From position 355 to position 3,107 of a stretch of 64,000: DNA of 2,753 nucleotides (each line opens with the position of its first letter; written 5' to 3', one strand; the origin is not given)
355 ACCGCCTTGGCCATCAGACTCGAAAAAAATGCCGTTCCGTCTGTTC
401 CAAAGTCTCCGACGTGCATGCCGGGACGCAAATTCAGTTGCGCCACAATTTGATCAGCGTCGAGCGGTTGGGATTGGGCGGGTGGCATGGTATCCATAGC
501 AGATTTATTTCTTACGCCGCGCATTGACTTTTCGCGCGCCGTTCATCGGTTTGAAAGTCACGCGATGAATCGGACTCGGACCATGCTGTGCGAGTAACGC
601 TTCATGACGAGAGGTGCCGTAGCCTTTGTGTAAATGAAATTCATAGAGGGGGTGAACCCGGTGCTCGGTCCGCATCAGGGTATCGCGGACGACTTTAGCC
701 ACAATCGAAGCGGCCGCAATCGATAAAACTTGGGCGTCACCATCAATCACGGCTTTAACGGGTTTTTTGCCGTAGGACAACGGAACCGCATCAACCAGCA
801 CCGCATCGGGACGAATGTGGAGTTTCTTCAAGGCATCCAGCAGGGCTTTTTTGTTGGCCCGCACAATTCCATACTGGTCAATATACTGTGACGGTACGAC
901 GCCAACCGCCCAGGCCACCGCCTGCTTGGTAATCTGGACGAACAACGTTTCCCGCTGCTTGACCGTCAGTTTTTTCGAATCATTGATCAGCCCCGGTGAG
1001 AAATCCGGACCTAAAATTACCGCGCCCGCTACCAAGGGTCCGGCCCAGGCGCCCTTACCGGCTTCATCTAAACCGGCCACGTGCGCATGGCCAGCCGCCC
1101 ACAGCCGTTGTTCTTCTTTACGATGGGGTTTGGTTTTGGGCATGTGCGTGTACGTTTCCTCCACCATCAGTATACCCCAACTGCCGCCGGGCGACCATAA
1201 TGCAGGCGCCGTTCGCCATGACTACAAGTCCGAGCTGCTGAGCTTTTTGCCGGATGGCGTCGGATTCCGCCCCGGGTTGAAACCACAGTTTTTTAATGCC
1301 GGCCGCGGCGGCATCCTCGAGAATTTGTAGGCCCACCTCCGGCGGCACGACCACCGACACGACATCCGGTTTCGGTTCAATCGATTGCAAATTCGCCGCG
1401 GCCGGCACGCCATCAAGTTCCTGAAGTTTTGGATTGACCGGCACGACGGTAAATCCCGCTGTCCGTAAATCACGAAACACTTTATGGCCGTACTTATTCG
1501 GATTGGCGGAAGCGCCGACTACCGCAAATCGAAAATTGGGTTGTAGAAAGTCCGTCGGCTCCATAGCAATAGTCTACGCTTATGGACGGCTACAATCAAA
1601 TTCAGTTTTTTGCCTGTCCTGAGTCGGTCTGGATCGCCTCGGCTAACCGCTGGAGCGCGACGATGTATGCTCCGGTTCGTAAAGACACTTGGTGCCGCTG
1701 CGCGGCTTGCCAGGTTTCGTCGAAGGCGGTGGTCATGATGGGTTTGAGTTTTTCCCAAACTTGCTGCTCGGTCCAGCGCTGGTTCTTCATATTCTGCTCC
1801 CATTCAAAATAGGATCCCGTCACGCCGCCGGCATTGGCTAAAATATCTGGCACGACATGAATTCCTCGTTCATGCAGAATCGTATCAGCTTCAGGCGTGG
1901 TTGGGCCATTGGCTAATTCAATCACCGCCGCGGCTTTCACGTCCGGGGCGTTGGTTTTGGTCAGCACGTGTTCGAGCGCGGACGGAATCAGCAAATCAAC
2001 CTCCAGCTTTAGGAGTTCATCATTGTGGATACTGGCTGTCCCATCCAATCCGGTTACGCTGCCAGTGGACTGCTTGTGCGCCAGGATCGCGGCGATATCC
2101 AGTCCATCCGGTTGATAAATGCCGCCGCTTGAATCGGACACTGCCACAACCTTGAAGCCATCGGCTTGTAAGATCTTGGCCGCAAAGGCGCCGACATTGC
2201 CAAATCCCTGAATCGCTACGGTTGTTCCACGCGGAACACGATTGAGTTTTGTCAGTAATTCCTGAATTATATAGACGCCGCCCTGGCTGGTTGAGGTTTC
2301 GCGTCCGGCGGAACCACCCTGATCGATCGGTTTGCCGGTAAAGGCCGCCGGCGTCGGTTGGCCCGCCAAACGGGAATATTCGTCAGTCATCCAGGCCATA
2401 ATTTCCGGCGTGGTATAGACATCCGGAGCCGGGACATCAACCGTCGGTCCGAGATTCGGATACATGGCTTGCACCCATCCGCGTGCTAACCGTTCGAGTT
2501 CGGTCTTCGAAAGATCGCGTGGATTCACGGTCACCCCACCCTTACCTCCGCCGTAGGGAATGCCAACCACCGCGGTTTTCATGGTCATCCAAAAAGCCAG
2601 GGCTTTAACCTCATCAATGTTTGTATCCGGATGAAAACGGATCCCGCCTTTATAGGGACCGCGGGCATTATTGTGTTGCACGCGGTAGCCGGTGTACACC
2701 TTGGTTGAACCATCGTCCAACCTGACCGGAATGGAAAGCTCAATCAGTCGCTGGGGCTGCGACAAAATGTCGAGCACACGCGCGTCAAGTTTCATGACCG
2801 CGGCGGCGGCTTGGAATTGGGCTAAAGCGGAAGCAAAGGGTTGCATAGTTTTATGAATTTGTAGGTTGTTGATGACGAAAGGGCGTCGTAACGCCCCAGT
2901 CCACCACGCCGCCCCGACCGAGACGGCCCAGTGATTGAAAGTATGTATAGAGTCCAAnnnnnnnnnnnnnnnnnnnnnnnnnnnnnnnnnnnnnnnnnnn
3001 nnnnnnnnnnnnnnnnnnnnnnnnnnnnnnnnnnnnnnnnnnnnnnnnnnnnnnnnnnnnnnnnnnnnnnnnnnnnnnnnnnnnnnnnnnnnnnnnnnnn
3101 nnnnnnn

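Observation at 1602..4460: Single-cysteine CsoR-family repressor with a C5/G5 operator heads a trxA-trxB-gdhA operon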

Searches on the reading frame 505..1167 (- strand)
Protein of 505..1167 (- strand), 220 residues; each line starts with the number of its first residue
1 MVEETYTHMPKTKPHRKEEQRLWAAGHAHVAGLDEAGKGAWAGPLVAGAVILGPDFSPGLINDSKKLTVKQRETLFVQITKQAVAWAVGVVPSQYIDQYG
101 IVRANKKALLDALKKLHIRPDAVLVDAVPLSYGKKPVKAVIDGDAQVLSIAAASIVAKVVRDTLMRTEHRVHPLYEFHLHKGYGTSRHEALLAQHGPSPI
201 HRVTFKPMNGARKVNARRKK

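Call 4: search_protein_families(library=pfam, proteins=[window:505-1167:-], max_evalue=0.01)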
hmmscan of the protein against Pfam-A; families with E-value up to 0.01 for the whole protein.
window:505-1167:- (220 aa): 1 family
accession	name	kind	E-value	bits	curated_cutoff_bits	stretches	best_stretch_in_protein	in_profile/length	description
PF01351.25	RNase_HII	-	6.3e-34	118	25.8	1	31-207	1-198/199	Ribonuclease HII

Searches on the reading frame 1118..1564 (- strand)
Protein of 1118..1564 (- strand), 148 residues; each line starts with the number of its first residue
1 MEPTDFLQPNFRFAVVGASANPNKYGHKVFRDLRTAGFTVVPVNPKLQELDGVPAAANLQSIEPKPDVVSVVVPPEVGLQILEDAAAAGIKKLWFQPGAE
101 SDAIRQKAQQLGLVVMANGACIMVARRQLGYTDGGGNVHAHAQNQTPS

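Call 4: search_protein_families(library=pfam, proteins=[window:1118-1564:-], max_evalue=0.01)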
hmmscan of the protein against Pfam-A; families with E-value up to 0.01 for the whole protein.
window:1118-1564:- (148 aa): 3 families
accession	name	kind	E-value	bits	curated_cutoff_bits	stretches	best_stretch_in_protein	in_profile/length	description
PF13380.12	CoA_binding_2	-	8.7e-34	116.9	22.8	1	13-125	3-114/116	CoA binding domain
PF02629.25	CoA_binding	-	9.9e-07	29.9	22.3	1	13-94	6-92/97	CoA binding domain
PF01408.29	GFO_IDH_MocA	-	0.0023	19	24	1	11-91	1-88/120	Oxidoreductase family, NAD-binding Rossmann fold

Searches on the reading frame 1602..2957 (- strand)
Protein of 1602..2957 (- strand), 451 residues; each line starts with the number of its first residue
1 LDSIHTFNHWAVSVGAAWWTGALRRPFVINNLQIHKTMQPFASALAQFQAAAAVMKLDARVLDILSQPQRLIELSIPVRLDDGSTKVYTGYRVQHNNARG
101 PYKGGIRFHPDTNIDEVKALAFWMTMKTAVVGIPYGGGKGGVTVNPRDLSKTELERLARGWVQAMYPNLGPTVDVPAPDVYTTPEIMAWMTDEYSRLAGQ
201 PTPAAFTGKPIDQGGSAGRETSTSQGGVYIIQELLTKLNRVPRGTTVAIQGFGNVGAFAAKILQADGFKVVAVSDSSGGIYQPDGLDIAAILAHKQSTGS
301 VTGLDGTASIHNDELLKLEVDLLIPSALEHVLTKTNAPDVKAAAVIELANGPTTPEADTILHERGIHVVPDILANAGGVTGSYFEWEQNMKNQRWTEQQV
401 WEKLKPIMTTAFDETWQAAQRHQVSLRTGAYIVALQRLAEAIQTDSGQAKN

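Call 4: search_protein_families(library=pfam, proteins=[window:1602-2957:-], max_evalue=0.01)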
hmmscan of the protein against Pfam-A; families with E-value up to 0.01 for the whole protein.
window:1602-2957:- (451 aa): 3 families
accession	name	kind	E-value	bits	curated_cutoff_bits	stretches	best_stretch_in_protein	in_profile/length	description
PF00208.27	ELFV_dehydrog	-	2.1e-78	263.8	23.4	1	214-443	1-238/241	Glutamate/Leucine/Phenylalanine/Valine dehydrogenase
PF02812.23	ELFV_dehydrog_N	-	2e-55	186.5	25.3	1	68-195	1-128/129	Glu/Leu/Phe/Val dehydrogenase, dimerisation domain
PF02826.25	2-Hacid_dh_C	-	0.0039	17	25.1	1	242-276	34-68/178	D-isomer specific 2-hydroxyacid dehydrogenase, NAD binding domain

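Call 64: find_homologous_proteins(query=window:1605-2846:-, max_evalue=1e-50)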
Query window:1605-2846:- (414 aa): 8000 proteins with E <= 1e-50 among 8000 candidates; the best 120 are listed.
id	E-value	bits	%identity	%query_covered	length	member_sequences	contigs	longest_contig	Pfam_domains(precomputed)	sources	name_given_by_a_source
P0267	1.5e-274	928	100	100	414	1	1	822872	PF02812.24,PF00208.28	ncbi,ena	-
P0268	2.1e-200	684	72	98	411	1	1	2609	PF02812.24,PF00208.28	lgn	-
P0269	3.5e-200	683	71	98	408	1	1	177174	PF02812.24,PF00208.28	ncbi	-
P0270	8.0e-198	675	70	98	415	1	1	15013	PF02812.24,PF00208.28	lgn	-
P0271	7.7e-197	672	71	98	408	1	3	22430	PF02812.24,PF00208.28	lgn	-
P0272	8.2e-194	662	70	98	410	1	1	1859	PF02812.24,PF00208.28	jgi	jgi:glutamate dehydrogenase/leucine dehydrogenase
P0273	1.1e-192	658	69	97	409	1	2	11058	PF02812.24,PF00208.28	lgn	-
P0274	7.2e-189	646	69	98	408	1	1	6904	PF02812.24,PF00208.28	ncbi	-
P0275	7.0e-182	623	67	97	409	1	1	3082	PF02812.24,PF00208.28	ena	-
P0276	2.9e-177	608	65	98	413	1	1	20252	PF02812.24,PF00208.28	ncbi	-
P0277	6.3e-177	606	66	98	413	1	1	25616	PF02812.24,PF00208.28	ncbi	-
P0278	7.2e-176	603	65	98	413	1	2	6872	PF02812.24,PF00208.28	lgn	-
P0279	4.8e-175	600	66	94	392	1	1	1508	PF02812.24,PF00208.28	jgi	jgi:glutamate dehydrogenase/leucine dehydrogenase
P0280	3.0e-174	598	64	98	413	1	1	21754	PF02812.24,PF00208.28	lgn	-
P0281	5.9e-174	597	64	98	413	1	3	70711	PF02812.24,PF00208.28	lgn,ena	-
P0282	6.5e-174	597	64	98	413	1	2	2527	PF02812.24,PF00208.28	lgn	-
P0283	1.5e-173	595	64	98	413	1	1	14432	PF02812.24,PF00208.28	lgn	-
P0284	2.2e-173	595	64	98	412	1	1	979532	PF02812.24,PF00208.28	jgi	-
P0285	3.0e-173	594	65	98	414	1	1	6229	PF02812.24,PF00208.28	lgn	-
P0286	5.7e-173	593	64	98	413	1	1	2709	PF02812.24,PF00208.28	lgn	-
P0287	1.5e-172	592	64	98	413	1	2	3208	PF02812.24,PF00208.28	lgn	-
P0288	1.6e-172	592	64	98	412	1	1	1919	PF02812.24,PF00208.28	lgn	-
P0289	2.7e-172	591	64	98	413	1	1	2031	PF02812.24,PF00208.28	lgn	-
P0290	3.4e-172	591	64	98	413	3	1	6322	PF02812.24,PF00208.28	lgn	-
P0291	6.7e-172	590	64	98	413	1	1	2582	PF02812.24,PF00208.28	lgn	-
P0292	1.2e-171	589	65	98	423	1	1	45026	PF02812.24,PF00208.28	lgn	-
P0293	1.8e-171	588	64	96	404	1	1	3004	PF02812.24,PF00208.28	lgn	-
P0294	1.9e-171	588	64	98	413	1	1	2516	PF02812.24,PF00208.28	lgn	-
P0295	3.0e-171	588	63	98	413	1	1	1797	PF02812.24,PF00208.28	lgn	-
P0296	7.7e-171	586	62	98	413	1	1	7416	PF02812.24,PF00208.28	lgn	-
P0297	8.3e-171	586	63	98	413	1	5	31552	PF02812.24,PF00208.28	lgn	-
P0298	9.5e-171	586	64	98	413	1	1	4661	PF02812.24,PF00208.28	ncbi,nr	ncbi:MAG: Glu/Leu/Phe/Val dehydrogenase [Candidatus Kerfeldbacteria bacterium]|nr:Glu/Leu/Phe/Val de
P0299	1.1e-170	586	64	98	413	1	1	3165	PF02812.24,PF00208.28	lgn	-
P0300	1.4e-170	586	63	98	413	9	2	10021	PF02812.24,PF00208.28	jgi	jgi:glutamate dehydrogenase/leucine dehydrogenase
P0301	2.1e-170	585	63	98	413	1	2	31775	PF02812.24,PF00208.28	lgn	-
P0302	4.7e-170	584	62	98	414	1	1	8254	PF02812.24,PF00208.28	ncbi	-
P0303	1.1e-169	583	63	98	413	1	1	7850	PF02812.24,PF00208.28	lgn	-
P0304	3.3e-169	581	63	98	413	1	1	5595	PF02812.24,PF00208.28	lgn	-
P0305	1.0e-168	579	63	98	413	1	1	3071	PF02812.24,PF00208.28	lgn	-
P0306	2.3e-168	578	62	98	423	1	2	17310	PF02812.24,PF00208.28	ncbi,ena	-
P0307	2.9e-167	575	63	98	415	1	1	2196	PF02812.24,PF00208.28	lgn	-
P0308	8.0e-167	573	62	98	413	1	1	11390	PF02812.24,PF00208.28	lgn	-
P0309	1.1e-166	573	62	100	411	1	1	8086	PF02812.24,PF00208.28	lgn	-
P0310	2.3e-166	572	62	98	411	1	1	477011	PF02812.24,PF00208.28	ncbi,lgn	-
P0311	4.9e-166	571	63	96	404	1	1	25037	PF02812.24,PF00208.28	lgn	-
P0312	1.0e-165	570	63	96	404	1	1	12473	PF02812.24,PF00208.28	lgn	-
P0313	3.3e-165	568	63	98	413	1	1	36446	PF02812.24,PF00208.28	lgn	-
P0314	5.3e-164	564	61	98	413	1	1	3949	PF02812.24,PF00208.28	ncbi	-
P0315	1.1e-162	560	62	98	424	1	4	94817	PF02812.24,PF00208.28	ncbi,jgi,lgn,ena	-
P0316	1.2e-162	559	63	97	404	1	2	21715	PF02812.24,PF00208.28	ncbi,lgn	-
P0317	2.0e-162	559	61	98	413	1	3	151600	PF02812.24,PF00208.28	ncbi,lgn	-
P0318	1.4e-161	556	61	98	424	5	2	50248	PF02812.24,PF00208.28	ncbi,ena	ncbi:MAG: Glu/Leu/Phe/Val dehydrogenase [Patescibacteria group bacterium]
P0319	2.7e-161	555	60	98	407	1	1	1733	PF02812.24,PF00208.28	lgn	-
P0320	9.4e-160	550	60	98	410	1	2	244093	PF02812.24,PF00208.28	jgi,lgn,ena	-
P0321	1.8e-159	549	61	98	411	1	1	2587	PF02812.24,PF00208.28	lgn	-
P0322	4.3e-159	548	58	98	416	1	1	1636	PF02812.24,PF00208.28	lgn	-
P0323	7.0e-159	547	60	98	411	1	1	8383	PF02812.24,PF00208.28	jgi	jgi:glutamate dehydrogenase/leucine dehydrogenase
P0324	9.5e-159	547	59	98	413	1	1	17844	PF02812.24,PF00208.28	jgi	-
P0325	1.1e-158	546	61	97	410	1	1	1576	PF02812.24,PF00208.28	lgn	-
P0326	1.4e-158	546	59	98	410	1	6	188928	PF02812.24,PF00208.28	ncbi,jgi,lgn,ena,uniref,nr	ncbi:MAG: glutamate dehydrogenase [Candidatus Kerfeldbacteria bacterium RIFOXYA2_FULL_38_24]|uniref:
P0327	1.8e-158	546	60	98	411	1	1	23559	PF02812.24,PF00208.28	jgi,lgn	jgi:glutamate dehydrogenase/leucine dehydrogenase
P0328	1.1e-157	543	59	99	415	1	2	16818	PF02812.24,PF00208.28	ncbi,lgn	-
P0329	1.6e-157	543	61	96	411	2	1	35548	PF02812.24,PF00208.28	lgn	-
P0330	1.1e-156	540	59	99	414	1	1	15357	PF02812.24,PF00208.28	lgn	-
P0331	1.3e-156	540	59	98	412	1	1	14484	PF02812.24,PF00208.28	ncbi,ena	-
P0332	1.6e-156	539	58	97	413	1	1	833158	PF02812.24,PF00208.28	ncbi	-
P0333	1.6e-156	539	59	97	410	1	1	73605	PF02812.24,PF00208.28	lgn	-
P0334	2.1e-156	539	59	98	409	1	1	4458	PF02812.24,PF00208.28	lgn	-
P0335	2.3e-156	539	58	98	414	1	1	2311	PF02812.24,PF00208.28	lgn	-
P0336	5.3e-156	538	58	98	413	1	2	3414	PF02812.24,PF00208.28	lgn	-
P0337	5.6e-156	537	58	98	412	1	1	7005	PF02812.24,PF00208.28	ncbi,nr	ncbi:MAG: Glu/Leu/Phe/Val dehydrogenase [Candidatus Diapherotrites archaeon]|nr:Glu/Leu/Phe/Val dehy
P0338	7.7e-156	537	61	99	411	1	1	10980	PF02812.24,PF00208.28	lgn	-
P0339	8.7e-156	537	56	98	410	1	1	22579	PF02812.24,PF00208.28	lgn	-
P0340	1.5e-155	536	58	98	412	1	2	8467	PF02812.24,PF00208.28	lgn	-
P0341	1.7e-155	536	58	97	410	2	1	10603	PF02812.24,PF00208.28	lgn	-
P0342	2.2e-155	536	57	97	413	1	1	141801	PF02812.24,PF00208.28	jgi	-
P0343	2.3e-155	535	59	98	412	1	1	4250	PF02812.24,PF00208.28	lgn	-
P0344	3.2e-155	535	66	87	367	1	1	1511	PF02812.24,PF00208.28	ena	-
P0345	1.1e-154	533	57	97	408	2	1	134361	PF02812.24,PF00208.28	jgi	jgi:glutamate dehydrogenase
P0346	1.5e-154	533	56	98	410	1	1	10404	PF02812.24,PF00208.28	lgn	-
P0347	1.6e-154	533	58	98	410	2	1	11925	PF02812.24,PF00208.28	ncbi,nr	ncbi:Glu/Leu/Phe/Val dehydrogenase [Candidatus Woesearchaeota archaeon]|nr:Glu/Leu/Phe/Val dehydroge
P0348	2.2e-154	532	57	99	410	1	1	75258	PF02812.24,PF00208.28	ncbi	ncbi:MAG: Glu/Leu/Phe/Val dehydrogenase [Candidatus Kerfeldbacteria bacterium]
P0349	2.3e-154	532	60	98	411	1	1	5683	PF02812.24,PF00208.28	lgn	-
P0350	2.9e-154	532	58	97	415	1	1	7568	PF02812.24,PF00208.28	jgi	-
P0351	3.8e-154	531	59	98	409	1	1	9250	PF02812.24,PF00208.28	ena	-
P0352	4.0e-154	531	58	98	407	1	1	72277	PF02812.24,PF00208.28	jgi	-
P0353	4.1e-154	531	58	98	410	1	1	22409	PF02812.24,PF00208.28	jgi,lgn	jgi:glutamate dehydrogenase/leucine dehydrogenase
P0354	5.8e-154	531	59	98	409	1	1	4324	PF02812.24,PF00208.28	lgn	-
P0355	6.1e-154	531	56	98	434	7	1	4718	PF02812.24,PF00208.28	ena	-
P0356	6.6e-154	531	56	98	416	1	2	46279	PF02812.24,PF00208.28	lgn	-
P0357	7.3e-154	530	60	92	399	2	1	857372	PF02812.24,PF00208.28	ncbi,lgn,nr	ncbi:MAG: Glu/Leu/Phe/Val dehydrogenase [Candidatus Kerfeldbacteria bacterium]|nr:Glu/Leu/Phe/Val de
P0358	1.1e-153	530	55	98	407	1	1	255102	PF02812.24,PF00208.28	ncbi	ncbi:MAG: Glu/Leu/Phe/Val dehydrogenase [bacterium]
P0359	1.1e-153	530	57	98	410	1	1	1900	PF02812.24,PF00208.28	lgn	-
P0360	1.2e-153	530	58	99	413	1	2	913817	PF02812.24,PF00208.28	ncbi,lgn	-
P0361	1.8e-153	529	57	98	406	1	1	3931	PF02812.24,PF00208.28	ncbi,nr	ncbi:Glu/Leu/Phe/Val dehydrogenase [Candidatus Woesearchaeota archaeon]|nr:Glu/Leu/Phe/Val dehydroge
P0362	2.1e-153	529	59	96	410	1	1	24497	PF02812.24,PF00208.28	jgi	jgi:glutamate dehydrogenase/leucine dehydrogenase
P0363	2.3e-153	529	56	100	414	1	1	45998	PF02812.24,PF00208.28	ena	-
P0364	2.6e-153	529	55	100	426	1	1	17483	PF02812.24,PF00208.28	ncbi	ncbi:MAG: Glu/Leu/Phe/Val dehydrogenase [Parcubacteria group bacterium]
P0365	2.7e-153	529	56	100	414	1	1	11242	PF02812.24,PF00208.28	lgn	-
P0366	3.0e-153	528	58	98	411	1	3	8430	PF02812.24,PF00208.28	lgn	-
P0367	3.1e-153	528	56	98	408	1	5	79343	PF02812.24,PF00208.28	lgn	-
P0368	3.4e-153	528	55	98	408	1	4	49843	PF02812.24,PF00208.28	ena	-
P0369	3.5e-153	528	58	97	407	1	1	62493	PF02812.24,PF00208.28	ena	-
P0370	4.2e-153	528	58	97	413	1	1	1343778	PF02812.24,PF00208.28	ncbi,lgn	-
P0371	5.6e-153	528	55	98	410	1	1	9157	PF02812.24,PF00208.28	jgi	-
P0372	6.4e-153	527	57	97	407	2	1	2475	PF02812.24,PF00208.28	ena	-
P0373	6.5e-153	527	59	98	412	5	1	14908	PF02812.24,PF00208.28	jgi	jgi:glutamate dehydrogenase/leucine dehydrogenase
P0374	6.6e-153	527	56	98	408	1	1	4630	PF02812.24,PF00208.28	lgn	-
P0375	7.6e-153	527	57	98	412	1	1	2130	PF02812.24,PF00208.28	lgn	-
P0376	1.2e-152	526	55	98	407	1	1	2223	PF02812.24,PF00208.28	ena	-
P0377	1.2e-152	526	58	100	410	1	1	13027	PF02812.24,PF00208.28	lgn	-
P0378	1.6e-152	526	58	94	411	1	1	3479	PF02812.24,PF00208.28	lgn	-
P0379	1.8e-152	526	65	85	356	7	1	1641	PF02812.24,PF00208.28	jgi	jgi:glutamate dehydrogenase/leucine dehydrogenase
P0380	2.1e-152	526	57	98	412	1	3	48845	PF02812.24,PF00208.28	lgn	-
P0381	3.3e-152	525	58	98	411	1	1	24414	PF02812.24,PF00208.28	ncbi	-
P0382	4.3e-152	525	56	98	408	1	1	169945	PF02812.24,PF00208.28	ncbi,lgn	-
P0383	6.6e-152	524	59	98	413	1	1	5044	PF02812.24,PF00208.28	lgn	-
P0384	7.3e-152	524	57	97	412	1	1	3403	PF02812.24,PF00208.28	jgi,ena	-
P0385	7.3e-152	524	59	98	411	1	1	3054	PF02812.24,PF00208.28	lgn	-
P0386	9.2e-152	524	58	99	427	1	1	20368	PF02812.24,PF00208.28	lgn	-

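Call 65: find_encoding_contigs(protein=P0267, flank=4000, max_places=2)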
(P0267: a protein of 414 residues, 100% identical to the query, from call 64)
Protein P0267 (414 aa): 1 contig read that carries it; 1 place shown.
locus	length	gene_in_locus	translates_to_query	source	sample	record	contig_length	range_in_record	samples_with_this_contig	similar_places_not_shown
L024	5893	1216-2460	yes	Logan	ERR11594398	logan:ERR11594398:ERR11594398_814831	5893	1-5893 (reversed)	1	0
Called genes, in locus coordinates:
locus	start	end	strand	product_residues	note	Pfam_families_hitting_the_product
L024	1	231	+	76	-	?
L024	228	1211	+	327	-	PF00890:FAD_binding_2, PF01134:GIDA (weak), PF01266:DAO (weak), PF01494:FAD_binding_3 (weak), PF07992:Pyr_redox_2, PF12831:FAD_oxidored, PF13450:NAD_binding_8 (weak), PF13738:Pyr_redox_3, +4 more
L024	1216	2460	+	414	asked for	PF02812:ELFV_dehydrog_N, PF00208:ELFV_dehydrog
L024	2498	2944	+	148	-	PF02629:CoA_binding (weak), PF13380:CoA_binding_2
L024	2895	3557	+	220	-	PF01351:RNase_HII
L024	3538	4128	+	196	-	PF13847:Methyltransf_31, PF13649:Methyltransf_25 (weak)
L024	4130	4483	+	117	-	PF02021:UPF0102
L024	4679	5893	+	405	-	?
